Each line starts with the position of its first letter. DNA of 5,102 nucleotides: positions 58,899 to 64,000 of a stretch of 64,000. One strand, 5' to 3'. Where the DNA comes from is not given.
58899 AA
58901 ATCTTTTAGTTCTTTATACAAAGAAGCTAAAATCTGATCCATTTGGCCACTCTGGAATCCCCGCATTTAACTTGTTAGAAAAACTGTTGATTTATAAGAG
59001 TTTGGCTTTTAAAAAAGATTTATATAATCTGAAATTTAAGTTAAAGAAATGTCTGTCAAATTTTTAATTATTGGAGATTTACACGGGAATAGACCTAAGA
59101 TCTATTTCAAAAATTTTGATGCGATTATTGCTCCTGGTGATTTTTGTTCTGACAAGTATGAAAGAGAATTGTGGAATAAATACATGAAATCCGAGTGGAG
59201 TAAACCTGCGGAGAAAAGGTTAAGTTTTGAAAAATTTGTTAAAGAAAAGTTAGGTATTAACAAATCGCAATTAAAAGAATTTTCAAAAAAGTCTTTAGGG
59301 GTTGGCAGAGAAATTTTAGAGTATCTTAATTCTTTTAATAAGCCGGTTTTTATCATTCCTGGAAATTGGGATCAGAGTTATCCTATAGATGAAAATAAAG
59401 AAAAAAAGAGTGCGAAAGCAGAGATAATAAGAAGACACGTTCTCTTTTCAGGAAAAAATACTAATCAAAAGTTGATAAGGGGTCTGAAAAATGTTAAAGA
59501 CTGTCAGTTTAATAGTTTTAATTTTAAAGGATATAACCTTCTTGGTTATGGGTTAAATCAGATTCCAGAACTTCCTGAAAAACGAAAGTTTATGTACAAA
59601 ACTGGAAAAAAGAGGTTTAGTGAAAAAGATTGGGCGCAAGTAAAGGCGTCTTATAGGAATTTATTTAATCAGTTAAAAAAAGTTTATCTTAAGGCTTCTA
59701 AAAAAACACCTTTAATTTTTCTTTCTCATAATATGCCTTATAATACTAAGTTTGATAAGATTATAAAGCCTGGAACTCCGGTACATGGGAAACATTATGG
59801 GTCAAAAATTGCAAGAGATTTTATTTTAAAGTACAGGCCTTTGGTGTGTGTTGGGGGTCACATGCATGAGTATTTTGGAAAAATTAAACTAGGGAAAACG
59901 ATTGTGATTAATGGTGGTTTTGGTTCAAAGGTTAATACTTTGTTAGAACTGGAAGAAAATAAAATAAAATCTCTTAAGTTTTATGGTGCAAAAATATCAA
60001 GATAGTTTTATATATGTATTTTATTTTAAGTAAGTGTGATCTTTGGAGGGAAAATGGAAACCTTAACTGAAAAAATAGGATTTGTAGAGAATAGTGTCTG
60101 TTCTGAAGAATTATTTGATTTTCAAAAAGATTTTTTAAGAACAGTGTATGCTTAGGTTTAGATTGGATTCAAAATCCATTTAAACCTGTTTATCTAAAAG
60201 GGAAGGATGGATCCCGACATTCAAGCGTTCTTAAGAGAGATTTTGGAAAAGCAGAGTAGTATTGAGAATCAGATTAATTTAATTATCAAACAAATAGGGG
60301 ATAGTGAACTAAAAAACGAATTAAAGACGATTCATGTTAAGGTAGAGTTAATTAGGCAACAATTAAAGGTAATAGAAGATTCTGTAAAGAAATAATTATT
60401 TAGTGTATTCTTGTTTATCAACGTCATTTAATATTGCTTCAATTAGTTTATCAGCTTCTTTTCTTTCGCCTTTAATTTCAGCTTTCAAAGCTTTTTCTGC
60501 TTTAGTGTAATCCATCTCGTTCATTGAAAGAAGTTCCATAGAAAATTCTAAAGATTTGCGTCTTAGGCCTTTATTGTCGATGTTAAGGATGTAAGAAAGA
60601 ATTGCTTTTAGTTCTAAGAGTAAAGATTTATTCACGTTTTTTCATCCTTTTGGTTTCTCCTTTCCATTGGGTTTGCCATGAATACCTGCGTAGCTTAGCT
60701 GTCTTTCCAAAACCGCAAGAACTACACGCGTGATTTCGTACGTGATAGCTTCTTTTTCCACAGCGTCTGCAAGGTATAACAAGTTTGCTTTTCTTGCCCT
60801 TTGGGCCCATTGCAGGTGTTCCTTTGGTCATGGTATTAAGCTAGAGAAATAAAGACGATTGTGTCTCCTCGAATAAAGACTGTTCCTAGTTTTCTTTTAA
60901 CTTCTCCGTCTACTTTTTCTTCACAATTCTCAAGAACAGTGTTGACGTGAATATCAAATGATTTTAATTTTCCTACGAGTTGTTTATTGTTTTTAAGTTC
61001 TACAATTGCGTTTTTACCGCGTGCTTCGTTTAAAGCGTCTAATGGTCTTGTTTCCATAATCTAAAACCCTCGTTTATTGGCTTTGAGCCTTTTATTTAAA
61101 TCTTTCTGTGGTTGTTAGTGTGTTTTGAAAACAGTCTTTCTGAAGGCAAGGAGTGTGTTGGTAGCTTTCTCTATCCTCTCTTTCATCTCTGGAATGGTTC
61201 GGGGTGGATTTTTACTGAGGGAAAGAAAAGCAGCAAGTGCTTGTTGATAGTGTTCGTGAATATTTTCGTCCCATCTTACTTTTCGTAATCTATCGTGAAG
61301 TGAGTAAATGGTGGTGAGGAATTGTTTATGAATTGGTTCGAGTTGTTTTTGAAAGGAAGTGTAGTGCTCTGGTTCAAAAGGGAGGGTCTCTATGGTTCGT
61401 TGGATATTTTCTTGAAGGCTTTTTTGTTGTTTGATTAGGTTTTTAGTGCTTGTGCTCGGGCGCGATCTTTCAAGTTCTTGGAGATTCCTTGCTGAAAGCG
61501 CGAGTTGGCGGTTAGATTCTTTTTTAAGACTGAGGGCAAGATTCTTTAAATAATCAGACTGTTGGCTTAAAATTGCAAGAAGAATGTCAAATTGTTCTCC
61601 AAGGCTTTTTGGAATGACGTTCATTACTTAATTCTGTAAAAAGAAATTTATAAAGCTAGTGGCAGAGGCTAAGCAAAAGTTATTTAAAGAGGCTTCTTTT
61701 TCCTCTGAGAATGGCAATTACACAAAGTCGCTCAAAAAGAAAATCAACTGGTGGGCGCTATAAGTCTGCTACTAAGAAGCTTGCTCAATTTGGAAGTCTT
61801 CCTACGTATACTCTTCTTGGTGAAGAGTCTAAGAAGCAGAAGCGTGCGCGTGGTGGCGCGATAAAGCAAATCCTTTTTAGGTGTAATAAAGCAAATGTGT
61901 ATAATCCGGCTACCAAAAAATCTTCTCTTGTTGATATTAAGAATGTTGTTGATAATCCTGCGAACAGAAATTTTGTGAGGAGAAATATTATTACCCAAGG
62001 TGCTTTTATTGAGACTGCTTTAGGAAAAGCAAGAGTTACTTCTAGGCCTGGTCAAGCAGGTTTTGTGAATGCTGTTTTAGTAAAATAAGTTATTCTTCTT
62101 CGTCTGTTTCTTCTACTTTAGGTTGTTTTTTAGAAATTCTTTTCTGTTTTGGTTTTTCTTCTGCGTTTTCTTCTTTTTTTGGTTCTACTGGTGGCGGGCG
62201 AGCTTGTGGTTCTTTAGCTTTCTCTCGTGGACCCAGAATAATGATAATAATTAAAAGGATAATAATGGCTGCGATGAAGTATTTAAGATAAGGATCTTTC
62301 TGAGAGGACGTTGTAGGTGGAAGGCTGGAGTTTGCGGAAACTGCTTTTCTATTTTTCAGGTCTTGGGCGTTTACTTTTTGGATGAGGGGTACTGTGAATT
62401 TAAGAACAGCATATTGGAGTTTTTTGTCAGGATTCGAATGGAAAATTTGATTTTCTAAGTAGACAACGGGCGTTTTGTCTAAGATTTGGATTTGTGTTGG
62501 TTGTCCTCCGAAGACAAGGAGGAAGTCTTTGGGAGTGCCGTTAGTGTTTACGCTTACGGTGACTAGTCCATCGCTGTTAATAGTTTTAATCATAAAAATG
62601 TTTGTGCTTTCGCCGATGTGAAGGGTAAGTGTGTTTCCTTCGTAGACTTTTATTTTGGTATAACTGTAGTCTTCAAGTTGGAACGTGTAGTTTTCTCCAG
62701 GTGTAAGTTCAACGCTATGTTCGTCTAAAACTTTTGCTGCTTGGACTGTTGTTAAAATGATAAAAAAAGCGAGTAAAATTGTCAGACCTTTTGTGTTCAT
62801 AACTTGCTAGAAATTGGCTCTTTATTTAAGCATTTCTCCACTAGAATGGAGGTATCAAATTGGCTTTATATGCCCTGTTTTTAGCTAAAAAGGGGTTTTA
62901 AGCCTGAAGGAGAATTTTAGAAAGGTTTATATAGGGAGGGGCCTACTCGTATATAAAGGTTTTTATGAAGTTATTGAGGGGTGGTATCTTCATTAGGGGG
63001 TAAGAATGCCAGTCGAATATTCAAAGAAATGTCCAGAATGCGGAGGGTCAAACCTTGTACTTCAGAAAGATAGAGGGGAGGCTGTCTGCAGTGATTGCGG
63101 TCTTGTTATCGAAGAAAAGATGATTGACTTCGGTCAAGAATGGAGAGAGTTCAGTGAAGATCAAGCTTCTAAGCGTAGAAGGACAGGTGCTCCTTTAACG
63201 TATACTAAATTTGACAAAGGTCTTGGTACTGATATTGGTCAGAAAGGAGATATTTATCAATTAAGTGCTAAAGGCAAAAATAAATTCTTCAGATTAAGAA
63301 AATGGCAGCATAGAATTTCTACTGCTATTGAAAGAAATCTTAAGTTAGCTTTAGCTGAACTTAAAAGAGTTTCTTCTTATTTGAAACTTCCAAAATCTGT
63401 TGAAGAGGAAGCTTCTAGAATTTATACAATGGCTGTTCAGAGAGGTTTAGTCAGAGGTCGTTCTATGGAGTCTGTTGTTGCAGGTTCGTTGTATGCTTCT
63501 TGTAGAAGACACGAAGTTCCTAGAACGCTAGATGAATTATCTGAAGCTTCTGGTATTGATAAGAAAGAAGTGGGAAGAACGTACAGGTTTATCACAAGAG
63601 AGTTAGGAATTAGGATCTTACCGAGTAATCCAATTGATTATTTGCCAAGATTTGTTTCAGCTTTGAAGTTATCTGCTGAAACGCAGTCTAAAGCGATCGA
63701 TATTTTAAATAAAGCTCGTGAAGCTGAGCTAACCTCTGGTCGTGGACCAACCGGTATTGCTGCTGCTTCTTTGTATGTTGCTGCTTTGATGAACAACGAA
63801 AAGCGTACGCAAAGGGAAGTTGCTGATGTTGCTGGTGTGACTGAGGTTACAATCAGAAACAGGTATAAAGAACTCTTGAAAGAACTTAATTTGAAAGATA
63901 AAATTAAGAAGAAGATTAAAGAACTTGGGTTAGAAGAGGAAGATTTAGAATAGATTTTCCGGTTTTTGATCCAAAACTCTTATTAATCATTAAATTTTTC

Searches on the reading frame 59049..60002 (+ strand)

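Call 26: search_protein_families(library=pfam, proteins=[window:59049-60002:+], max_evalue=0.001)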
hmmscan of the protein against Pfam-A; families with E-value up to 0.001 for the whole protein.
window:59049-60002:+ (318 aa): 2 families
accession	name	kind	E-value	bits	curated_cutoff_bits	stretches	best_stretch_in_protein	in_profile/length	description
PF00149.33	Metallophos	-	3.5e-12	47.6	21.5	1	4-275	2-191/191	Calcineurin-like phosphoesterase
PF14582.11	Metallophos_3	-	1.4e-06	28.3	28.2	1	214-308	168-256/259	Metallophosphoesterase, calcineurin superfamily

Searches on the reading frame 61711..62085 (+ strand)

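Call 26: search_protein_families(library=pfam, proteins=[window:61711-62085:+], max_evalue=0.001)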
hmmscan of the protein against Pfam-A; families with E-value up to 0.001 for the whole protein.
window:61711-62085:+ (125 aa): 1 family
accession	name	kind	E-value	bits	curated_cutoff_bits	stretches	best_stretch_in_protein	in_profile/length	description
PF01201.27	Ribosomal_S8e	-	1.6e-33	116.2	30.2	1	5-124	2-133/133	Ribosomal protein S8e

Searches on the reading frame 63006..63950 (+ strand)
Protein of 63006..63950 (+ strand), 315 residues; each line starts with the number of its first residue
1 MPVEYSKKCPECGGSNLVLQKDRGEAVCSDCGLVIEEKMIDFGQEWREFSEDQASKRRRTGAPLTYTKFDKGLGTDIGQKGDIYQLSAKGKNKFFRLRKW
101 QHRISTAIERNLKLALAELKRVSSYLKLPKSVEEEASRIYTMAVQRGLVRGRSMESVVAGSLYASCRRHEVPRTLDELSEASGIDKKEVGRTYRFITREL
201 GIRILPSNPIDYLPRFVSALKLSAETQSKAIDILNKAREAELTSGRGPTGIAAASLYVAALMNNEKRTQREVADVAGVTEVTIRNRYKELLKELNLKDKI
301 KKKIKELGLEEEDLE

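Call 26: search_protein_families(library=pfam, proteins=[window:63006-63950:+], max_evalue=0.001)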
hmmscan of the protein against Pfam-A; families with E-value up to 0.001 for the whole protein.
window:63006-63950:+ (315 aa): 3 families
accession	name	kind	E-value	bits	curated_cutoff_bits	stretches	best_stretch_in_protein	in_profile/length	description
PF00382.24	TFIIB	-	2.1e-47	159.5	23.6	2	207-292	6-91/92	Transcription factor TFIIB repeat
PF08271.17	Zn_Ribbon_TF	-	4.5e-16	58.6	29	1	8-49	2-43/43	TFIIB zinc-binding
PF04545.22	Sigma70_r4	-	0.00028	20.8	24.1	0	264-294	18-48/50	Sigma-70, region 4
